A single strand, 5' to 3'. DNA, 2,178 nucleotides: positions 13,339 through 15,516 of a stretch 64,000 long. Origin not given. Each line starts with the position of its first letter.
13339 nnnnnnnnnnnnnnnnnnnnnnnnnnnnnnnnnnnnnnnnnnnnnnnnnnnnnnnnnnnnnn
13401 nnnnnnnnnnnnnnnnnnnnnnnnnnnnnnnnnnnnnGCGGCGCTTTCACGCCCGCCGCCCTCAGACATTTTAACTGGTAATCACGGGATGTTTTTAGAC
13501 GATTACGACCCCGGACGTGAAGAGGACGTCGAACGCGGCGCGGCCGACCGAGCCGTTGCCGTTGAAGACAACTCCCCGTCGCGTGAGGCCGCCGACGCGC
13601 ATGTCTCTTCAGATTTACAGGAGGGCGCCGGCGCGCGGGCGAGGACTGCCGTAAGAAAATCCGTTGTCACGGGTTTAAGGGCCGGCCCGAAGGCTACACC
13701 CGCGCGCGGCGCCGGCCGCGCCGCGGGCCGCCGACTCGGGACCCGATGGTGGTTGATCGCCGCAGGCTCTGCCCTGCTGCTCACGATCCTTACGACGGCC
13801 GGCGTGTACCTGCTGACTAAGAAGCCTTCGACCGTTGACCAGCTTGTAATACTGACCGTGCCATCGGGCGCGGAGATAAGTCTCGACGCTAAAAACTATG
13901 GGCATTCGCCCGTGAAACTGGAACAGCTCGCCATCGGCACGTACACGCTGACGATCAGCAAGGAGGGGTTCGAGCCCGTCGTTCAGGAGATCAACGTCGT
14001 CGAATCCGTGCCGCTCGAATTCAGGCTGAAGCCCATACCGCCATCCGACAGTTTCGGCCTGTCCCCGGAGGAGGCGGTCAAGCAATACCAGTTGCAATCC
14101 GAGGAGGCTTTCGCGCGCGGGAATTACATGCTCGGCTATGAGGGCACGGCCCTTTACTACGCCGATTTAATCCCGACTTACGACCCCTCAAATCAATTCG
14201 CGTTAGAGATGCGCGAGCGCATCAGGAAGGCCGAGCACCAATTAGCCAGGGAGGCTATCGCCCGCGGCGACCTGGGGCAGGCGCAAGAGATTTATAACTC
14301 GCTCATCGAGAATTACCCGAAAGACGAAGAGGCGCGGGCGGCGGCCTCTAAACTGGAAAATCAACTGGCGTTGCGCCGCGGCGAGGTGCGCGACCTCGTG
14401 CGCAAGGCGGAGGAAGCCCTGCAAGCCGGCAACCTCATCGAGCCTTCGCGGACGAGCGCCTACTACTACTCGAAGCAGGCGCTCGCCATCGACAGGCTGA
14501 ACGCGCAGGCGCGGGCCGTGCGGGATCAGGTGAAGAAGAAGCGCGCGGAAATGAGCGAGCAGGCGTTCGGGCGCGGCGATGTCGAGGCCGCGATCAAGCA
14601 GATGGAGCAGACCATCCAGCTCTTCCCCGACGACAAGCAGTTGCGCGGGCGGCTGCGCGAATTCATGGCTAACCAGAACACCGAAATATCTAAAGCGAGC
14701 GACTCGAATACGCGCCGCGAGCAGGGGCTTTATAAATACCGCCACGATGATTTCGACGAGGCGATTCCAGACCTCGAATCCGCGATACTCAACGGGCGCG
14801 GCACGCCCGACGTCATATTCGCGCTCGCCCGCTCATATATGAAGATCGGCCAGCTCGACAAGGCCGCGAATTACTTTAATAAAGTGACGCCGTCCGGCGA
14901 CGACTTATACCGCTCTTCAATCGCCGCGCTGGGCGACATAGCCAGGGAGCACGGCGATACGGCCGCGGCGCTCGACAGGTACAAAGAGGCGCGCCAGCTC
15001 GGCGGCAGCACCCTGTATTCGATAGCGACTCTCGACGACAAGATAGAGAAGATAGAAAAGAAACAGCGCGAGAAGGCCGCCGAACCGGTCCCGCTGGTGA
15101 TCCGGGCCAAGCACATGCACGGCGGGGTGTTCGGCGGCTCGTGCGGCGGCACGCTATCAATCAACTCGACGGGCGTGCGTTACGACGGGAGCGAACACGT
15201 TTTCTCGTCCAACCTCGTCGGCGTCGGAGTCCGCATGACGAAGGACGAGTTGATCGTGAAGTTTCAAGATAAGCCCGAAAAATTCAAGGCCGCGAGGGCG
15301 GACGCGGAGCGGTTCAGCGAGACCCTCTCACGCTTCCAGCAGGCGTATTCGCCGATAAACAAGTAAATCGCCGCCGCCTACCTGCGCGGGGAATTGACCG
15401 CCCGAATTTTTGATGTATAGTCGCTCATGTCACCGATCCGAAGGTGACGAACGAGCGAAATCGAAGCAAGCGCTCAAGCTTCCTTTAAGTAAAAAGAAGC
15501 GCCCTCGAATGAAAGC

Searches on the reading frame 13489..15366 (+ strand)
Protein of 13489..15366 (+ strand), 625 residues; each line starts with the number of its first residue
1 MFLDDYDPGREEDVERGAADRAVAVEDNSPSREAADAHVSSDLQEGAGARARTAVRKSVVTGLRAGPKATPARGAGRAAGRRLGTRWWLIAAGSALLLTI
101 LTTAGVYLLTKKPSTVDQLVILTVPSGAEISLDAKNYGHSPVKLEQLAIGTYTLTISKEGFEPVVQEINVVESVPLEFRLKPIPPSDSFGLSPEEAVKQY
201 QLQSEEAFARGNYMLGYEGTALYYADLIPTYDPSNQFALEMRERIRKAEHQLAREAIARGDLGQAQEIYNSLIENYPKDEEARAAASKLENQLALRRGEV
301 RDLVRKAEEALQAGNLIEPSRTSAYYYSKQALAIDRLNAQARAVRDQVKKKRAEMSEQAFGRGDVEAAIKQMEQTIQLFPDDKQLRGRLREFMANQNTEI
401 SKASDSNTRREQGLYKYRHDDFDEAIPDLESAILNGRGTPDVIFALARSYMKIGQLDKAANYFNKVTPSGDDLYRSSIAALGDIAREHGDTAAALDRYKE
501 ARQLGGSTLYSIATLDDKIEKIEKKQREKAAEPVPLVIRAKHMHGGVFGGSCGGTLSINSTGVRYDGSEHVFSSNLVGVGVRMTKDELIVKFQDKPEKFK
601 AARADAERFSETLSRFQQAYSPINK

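Call 4: search_protein_families(library=pfam, proteins=[window:13489-15366:+], max_evalue=0.01)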
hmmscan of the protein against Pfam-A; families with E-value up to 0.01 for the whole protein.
window:13489-15366:+ (625 aa): 12 families
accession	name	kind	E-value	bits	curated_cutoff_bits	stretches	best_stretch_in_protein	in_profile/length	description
PF08308.17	PEGA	-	2e-14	53.7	20.8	1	118-177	3-64/71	PEGA domain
PF14559.12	TPR_19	-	3e-13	50.3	25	1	420-478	5-65/68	Tetratricopeptide repeat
PF07719.23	TPR_2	-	6.6e-13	48.1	27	1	441-466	2-27/34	Tetratricopeptide repeat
PF13428.12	TPR_14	-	5.4e-12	45.6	23.5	1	250-287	5-42/44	Tetratricopeptide repeat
PF13174.12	TPR_6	-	1.6e-09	38.2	26.3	0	441-466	1-26/33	Tetratricopeptide repeat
PF13432.12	TPR_16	-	3.2e-08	34.3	32.7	1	411-467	2-58/65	Tetratricopeptide repeat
PF13181.12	TPR_8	-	4.5e-07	30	25.7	0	442-466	3-27/34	Tetratricopeptide repeat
PF13424.12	TPR_12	-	5.6e-06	26.9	30.1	0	446-503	9-73/77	Tetratricopeptide repeat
PF13371.12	TPR_9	-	0.0019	18.6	35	0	408-436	31-59/73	Tetratricopeptide repeat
PF00515.34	TPR_1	-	0.0026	18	27.8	0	444-466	5-27/34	Tetratricopeptide repeat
PF13620.12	CarboxypepD_reg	-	0.0034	18.1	32.3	1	144-178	42-79/82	Carboxypeptidase regulatory-like domain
PF13176.12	TPR_7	-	0.0093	16.4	27.9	0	444-463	3-22/36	Tetratricopeptide repeat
